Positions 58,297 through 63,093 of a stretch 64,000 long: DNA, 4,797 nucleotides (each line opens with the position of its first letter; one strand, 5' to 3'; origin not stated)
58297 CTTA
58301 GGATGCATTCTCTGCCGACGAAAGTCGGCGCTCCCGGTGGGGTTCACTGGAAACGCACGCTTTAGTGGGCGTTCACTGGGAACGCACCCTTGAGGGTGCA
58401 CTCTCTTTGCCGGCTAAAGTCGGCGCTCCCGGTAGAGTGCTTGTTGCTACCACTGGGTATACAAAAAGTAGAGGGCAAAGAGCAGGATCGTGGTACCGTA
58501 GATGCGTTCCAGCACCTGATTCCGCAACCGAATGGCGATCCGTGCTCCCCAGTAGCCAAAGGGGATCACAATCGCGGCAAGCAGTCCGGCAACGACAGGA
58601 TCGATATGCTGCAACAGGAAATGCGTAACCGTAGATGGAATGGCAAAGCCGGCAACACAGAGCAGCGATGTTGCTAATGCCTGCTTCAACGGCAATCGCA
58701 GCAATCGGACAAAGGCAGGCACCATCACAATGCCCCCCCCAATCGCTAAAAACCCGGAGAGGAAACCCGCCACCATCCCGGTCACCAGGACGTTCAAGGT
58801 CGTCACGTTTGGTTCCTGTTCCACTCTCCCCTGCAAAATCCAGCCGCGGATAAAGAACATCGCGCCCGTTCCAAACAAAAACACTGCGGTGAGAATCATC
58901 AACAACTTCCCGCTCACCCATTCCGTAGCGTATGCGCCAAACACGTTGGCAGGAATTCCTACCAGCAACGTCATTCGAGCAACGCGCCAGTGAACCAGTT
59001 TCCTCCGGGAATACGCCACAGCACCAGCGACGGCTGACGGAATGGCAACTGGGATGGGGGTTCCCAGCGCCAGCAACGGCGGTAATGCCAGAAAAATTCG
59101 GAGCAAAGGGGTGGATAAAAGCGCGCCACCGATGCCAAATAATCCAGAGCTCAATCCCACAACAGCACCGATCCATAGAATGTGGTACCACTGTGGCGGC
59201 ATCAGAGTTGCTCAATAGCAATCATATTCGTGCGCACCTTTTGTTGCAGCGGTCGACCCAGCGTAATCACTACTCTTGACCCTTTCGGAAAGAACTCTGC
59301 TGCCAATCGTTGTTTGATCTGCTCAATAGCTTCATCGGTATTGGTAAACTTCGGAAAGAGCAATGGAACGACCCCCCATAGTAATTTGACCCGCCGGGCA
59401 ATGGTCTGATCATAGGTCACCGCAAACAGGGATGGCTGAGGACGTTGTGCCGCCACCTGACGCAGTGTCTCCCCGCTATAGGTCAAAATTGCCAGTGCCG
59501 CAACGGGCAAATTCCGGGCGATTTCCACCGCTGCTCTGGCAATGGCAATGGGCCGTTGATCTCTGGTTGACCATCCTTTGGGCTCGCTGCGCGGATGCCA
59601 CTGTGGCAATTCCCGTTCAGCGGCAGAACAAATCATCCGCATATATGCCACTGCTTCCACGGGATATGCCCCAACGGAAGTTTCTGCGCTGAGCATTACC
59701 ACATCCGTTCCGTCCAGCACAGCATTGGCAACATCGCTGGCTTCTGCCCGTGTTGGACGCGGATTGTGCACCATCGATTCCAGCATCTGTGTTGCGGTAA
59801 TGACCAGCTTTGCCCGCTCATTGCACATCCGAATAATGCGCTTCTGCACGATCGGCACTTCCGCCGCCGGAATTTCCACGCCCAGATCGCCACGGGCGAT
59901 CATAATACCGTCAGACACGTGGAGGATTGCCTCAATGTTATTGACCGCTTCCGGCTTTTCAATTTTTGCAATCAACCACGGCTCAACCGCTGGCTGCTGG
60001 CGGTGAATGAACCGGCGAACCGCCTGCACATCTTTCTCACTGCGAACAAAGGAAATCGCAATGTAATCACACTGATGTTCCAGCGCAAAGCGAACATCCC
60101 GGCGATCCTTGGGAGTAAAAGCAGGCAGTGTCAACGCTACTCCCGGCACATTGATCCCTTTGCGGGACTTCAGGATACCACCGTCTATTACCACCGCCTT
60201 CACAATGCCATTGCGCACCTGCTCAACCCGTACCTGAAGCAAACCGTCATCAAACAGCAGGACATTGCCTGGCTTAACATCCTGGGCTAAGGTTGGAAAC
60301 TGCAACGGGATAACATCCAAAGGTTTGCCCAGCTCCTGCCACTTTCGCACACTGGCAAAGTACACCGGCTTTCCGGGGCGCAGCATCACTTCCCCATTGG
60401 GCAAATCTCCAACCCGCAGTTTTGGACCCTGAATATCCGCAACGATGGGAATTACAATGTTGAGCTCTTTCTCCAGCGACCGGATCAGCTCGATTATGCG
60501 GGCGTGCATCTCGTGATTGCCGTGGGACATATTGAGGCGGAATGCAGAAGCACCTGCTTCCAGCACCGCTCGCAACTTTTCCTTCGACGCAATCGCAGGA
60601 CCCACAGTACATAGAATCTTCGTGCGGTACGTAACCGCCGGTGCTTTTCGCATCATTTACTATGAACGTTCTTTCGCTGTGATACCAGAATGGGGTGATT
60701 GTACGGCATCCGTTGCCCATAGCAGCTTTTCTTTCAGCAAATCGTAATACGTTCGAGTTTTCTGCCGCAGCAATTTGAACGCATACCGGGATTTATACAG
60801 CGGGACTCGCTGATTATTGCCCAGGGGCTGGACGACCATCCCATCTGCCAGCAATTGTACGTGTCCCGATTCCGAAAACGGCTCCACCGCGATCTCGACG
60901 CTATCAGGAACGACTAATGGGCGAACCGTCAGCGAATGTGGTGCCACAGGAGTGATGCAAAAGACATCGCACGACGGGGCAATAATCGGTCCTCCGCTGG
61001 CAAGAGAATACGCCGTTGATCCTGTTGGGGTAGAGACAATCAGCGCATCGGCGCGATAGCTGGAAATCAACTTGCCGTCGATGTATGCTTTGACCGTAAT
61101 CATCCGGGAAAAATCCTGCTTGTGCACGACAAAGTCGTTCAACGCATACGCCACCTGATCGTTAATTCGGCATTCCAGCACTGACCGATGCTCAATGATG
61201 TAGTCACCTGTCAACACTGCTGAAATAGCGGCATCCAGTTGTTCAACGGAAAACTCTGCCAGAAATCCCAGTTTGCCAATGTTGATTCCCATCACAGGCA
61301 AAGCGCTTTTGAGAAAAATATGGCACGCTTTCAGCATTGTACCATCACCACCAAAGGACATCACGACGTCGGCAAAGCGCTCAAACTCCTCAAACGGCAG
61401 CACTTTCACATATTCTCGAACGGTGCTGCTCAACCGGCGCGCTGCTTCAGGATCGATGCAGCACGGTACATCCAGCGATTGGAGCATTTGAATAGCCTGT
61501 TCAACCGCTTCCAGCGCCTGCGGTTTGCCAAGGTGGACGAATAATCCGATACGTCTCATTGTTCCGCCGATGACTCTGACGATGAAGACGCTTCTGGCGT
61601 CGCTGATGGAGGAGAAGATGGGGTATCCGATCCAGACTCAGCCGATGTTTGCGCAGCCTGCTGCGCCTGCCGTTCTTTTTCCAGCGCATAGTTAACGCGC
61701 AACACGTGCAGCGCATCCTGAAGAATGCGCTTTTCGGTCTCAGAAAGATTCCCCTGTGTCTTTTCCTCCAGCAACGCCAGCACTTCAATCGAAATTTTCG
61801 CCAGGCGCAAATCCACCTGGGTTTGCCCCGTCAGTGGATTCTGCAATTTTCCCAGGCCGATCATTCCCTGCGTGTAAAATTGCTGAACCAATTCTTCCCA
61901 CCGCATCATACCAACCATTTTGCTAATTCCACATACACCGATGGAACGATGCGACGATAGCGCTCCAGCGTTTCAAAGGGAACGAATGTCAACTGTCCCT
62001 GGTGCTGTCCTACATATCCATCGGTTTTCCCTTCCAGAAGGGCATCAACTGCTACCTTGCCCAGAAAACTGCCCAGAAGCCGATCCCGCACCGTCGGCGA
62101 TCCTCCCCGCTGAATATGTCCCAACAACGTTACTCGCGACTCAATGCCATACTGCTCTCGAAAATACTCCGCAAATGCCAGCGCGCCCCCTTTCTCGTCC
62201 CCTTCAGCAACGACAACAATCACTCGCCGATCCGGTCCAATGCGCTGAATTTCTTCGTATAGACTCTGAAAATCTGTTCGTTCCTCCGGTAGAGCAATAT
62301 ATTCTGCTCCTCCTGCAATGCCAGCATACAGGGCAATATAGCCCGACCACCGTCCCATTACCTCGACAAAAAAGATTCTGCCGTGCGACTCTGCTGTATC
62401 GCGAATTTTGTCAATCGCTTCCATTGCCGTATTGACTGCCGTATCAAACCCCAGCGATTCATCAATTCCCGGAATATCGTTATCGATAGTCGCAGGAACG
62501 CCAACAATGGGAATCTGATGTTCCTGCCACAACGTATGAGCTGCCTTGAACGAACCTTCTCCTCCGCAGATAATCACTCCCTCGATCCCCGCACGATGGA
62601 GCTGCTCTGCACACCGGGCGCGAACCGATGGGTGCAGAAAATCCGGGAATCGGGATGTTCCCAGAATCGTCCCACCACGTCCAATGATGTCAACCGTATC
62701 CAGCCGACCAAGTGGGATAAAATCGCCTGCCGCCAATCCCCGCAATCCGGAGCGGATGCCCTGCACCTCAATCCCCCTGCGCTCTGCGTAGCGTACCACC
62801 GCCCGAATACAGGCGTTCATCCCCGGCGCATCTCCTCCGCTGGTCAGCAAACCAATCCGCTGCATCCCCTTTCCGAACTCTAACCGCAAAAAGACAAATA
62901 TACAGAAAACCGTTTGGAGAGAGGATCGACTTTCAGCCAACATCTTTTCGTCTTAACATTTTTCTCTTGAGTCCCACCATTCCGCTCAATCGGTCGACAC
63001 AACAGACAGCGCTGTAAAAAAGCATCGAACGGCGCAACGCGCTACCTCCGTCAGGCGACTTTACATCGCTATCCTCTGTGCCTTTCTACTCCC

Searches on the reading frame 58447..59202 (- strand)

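Call 34: search_protein_families(library=pfam, proteins=[window:58447-59202:-], max_evalue=0.01)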
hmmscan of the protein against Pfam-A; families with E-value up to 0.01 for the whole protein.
window:58447-59202:- (251 aa): 1 family
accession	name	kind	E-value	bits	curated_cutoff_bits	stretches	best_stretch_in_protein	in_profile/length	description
PF01925.25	TauE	-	1.1e-45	156.6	32.6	1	9-245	2-236/237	Sulfite exporter TauE/SafE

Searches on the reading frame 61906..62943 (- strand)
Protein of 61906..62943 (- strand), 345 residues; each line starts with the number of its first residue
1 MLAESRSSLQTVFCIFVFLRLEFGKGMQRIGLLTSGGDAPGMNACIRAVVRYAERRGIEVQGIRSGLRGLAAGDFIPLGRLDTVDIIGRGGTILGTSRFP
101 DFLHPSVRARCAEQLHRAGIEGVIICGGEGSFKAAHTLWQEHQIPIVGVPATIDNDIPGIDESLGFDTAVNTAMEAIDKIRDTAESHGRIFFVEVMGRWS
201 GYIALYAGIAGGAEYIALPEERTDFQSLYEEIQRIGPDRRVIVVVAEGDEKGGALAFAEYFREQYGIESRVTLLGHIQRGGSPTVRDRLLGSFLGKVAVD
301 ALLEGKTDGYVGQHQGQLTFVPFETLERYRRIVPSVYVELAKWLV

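Call 57: find_encoding_contigs(protein=window:61906-62943:-, flank=10000, max_places=4)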
Protein window:61906-62943:- (345 aa): no gene with exactly this product is on record in the collection.
